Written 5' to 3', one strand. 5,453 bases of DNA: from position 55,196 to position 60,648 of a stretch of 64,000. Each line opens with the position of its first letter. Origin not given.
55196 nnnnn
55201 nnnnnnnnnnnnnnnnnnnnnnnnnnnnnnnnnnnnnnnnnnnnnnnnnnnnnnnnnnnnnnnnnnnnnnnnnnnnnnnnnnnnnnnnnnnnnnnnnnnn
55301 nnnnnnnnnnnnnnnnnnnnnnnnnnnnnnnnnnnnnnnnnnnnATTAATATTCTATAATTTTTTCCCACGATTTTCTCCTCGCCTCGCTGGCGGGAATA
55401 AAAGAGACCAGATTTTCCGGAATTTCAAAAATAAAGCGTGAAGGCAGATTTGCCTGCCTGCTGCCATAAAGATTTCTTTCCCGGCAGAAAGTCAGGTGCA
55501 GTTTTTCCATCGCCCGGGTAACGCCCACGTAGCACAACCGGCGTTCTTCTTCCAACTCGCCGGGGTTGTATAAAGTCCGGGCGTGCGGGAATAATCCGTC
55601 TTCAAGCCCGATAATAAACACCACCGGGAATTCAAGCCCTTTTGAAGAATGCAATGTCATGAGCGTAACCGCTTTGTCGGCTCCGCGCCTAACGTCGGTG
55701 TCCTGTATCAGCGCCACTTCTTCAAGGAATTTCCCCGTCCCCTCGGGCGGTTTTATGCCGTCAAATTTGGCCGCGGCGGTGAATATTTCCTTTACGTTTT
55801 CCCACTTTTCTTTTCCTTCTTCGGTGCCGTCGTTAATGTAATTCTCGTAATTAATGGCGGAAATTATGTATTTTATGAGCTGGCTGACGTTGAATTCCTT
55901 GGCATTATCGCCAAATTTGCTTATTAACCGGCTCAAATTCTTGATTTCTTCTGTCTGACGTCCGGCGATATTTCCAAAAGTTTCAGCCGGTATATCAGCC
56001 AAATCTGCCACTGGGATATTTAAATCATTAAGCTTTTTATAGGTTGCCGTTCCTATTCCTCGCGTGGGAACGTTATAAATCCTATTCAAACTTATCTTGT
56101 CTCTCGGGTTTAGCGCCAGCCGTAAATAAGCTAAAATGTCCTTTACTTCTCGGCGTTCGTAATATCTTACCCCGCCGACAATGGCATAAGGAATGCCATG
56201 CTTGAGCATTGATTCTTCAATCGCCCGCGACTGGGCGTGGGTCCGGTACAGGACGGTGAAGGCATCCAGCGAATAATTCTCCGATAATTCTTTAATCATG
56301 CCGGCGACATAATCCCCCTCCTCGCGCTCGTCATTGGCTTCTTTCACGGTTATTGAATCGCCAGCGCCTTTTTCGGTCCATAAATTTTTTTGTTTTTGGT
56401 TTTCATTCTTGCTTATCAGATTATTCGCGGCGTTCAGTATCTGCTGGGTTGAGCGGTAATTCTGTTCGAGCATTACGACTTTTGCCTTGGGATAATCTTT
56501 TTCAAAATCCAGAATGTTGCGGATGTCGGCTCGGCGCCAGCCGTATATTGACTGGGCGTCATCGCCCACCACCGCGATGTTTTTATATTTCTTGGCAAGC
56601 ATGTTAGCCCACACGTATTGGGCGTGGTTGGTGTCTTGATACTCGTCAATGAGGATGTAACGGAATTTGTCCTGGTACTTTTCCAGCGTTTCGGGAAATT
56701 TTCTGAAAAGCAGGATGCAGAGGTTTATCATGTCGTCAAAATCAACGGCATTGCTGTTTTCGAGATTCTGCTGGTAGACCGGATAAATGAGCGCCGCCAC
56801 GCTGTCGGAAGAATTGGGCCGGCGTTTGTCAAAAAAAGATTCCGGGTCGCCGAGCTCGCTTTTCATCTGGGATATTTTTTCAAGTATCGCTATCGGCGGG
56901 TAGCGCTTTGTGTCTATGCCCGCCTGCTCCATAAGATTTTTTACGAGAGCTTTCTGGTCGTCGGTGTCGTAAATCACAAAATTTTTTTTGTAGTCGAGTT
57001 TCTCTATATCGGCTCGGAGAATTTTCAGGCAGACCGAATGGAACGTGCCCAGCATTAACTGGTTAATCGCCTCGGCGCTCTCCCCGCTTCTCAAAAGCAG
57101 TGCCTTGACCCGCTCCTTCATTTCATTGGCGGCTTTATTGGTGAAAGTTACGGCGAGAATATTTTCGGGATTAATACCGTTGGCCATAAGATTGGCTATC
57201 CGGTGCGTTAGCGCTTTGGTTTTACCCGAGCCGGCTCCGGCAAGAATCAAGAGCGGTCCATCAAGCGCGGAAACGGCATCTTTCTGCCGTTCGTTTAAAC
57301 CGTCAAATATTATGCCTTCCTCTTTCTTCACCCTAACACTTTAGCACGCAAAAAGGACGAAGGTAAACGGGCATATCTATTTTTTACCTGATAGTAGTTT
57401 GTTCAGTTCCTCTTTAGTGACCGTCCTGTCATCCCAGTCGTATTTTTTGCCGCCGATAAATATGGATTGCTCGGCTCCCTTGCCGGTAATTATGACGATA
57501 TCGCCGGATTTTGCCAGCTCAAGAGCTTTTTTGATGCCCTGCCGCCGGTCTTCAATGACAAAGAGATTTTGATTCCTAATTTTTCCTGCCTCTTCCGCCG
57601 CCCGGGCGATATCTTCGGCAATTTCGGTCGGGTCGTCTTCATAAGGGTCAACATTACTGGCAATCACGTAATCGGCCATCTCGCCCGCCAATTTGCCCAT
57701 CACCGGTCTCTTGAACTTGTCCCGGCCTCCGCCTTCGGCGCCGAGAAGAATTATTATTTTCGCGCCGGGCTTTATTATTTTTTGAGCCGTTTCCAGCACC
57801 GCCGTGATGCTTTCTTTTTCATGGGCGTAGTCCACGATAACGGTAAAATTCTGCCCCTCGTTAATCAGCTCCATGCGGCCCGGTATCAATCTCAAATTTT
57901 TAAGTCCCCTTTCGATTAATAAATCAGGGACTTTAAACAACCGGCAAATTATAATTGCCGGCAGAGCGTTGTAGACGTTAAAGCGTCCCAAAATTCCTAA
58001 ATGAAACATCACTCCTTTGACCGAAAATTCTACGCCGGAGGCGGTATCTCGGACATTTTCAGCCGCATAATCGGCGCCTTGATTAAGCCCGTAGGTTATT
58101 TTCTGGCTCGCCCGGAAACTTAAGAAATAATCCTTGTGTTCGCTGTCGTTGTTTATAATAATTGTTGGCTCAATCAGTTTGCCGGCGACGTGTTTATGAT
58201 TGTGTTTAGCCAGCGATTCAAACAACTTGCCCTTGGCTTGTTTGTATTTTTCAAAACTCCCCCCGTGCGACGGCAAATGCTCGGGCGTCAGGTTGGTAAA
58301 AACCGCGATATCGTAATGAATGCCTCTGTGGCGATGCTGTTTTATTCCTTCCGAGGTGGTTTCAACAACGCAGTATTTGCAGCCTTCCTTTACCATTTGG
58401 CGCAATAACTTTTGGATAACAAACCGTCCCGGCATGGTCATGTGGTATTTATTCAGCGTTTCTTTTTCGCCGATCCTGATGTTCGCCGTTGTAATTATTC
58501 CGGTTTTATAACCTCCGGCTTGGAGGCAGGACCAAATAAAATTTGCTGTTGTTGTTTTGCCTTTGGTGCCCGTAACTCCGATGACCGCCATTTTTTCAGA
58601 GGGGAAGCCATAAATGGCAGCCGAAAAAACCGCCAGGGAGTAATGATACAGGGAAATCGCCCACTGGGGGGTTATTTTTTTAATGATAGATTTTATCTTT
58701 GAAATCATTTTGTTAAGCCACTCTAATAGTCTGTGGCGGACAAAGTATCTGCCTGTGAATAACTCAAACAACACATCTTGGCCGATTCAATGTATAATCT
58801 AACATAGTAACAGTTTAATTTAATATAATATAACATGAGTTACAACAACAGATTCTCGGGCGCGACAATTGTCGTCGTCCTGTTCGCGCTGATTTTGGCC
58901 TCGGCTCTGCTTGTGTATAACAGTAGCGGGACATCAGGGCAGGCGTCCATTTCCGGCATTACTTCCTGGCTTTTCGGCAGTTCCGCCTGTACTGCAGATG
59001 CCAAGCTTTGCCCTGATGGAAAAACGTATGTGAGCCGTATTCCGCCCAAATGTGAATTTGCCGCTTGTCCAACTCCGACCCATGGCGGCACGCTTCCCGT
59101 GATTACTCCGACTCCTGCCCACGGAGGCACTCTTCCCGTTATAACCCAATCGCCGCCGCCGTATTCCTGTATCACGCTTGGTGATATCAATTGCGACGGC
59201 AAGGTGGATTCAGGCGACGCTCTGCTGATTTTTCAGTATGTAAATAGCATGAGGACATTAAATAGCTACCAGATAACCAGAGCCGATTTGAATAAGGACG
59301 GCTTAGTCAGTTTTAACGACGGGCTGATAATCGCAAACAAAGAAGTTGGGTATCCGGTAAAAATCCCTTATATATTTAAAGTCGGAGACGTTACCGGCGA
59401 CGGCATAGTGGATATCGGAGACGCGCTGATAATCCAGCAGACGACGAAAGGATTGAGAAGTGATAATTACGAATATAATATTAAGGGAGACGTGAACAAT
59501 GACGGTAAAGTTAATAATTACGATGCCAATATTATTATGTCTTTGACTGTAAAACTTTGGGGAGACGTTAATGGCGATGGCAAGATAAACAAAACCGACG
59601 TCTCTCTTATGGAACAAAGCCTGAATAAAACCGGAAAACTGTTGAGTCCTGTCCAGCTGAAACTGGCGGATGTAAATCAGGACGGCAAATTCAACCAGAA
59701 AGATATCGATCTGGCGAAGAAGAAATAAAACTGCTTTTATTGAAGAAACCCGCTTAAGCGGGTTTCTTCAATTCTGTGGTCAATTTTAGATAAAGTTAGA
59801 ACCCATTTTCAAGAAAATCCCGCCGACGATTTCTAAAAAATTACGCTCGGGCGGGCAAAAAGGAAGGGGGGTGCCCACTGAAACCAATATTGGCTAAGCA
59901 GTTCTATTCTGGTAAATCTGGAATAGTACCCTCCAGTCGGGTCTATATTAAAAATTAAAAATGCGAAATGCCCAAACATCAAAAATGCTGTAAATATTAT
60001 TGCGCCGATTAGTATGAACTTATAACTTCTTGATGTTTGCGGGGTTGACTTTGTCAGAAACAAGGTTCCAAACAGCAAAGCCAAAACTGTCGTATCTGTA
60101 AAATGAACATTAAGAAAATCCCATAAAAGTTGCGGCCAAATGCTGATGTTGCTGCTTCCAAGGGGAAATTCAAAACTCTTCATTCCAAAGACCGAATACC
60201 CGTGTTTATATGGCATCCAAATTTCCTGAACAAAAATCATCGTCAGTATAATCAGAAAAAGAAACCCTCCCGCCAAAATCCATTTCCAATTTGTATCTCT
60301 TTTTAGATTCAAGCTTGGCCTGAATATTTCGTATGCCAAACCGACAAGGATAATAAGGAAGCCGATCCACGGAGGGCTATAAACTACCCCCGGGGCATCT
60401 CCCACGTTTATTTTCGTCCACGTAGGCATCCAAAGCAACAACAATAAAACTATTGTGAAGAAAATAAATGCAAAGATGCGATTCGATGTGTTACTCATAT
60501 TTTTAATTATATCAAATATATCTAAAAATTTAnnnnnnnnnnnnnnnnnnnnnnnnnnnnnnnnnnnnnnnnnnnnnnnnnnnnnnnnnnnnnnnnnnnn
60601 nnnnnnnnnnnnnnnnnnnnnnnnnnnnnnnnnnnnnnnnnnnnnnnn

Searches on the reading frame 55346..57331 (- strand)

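Call 55: search_protein_families(library=pfam, proteins=[window:55346-57331:-], max_evalue=0.00001)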
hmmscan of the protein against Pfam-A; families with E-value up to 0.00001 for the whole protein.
window:55346-57331:- (661 aa): 6 families
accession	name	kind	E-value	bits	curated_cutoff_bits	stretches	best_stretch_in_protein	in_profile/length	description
PF00580.27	UvrD-helicase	-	4.8e-89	299.1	23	1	12-281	1-271/271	UvrD/REP helicase N-terminal domain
PF13361.12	UvrD_C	-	1.2e-76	258.9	25.6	1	286-617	1-349/350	UvrD-like helicase C-terminal domain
PF13245.12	AAA_19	-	1.5e-19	70.9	25.1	1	16-264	1-132/134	AAA domain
PF01443.25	Viral_helicase1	-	1.5e-10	41.7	21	0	208-271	46-107/228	Viral superfamily 1 RNA helicase core domain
PF13538.12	UvrD_C_2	-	1.3e-09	38.2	27.4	1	555-613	2-51/52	UvrD-like helicase C-terminal domain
PF13604.12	AAA_30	-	2.2e-06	28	27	0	12-75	2-66/191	AAA domain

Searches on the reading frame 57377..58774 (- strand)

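Call 55: search_protein_families(library=pfam, proteins=[window:57377-58774:-], max_evalue=0.00001)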
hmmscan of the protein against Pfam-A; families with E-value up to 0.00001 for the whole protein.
window:57377-58774:- (465 aa): 2 families
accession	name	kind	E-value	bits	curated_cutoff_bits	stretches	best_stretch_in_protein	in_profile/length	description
PF08245.18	Mur_ligase_M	-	3e-43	148.6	24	1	67-276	1-199/200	Mur ligase middle domain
PF02875.26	Mur_ligase_C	-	2.9e-26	93.2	28.4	1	299-433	1-127/127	Mur ligase, glutamate ligase domain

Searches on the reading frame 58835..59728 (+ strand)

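Call 3: search_protein_families(library=pfam, proteins=[window:58835-59728:+], max_evalue=1)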
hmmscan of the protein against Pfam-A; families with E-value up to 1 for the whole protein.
window:58835-59728:+ (297 aa): 8 families
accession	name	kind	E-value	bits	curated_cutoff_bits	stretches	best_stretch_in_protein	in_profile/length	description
PF00404.24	Dockerin_1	-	9.1e-34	115.9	22.9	3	243-296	2-54/57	Dockerin type I domain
PF13517.12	FG-GAP_3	-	7.4e-08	33.3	26.9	0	106-125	40-58/61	FG-GAP-like repeat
PF13499.12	EF-hand_7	-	1.9e-05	25.4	30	1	244-288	12-59/67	EF-hand domain pair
PF00036.39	EF-hand_1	-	3e-05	23.7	25.4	0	244-255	10-21/29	EF hand domain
PF01839.29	FG-GAP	-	0.011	16.1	22.1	0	243-250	8-15/37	FG-GAP repeat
PF10676.14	gerPA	-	0.015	16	27.3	1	180-204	7-31/72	Spore germination protein gerPA/gerPF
PF13202.12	EF-hand_5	-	0.2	11.7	25.9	0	244-253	9-18/25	EF hand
PF13405.12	EF-hand_6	-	0.21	11.8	25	0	244-256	10-22/30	EF-hand domain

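Call 4: search_protein_families(library=ncbifam, proteins=[window:58835-59728:+], max_evalue=1)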
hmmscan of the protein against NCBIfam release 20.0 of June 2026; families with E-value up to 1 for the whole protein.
window:58835-59728:+ (297 aa): 1 family
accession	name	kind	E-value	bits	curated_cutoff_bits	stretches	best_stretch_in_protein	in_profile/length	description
NF049990.1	CellobisidaseCelK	equivalog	6.8e-11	41.1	1700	3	241-295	828-879/889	cellulose 1,4-beta-cellobiosidase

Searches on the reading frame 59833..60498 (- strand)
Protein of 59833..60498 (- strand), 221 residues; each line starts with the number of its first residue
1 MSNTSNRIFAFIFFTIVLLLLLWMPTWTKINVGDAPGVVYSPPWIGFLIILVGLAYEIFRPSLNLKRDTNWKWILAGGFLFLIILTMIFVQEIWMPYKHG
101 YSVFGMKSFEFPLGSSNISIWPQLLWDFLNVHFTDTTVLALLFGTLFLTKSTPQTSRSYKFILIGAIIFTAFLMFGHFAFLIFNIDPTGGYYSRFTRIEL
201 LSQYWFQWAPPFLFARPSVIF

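Call 3: search_protein_families(library=pfam, proteins=[window:59833-60498:-], max_evalue=1)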
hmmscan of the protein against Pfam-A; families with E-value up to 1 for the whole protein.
window:59833-60498:- (221 aa): 1 family
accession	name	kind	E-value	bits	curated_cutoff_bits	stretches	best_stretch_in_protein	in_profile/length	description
PF12459.13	DltX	-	0.55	10.3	25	0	65-89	2-26/43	D-Ala-teichoic acid biosynthesis protein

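Call 4: search_protein_families(library=ncbifam, proteins=[window:59833-60498:-], max_evalue=1)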
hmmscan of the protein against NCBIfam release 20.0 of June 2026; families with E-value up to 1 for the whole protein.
window:59833-60498:- (221 aa): 0 families
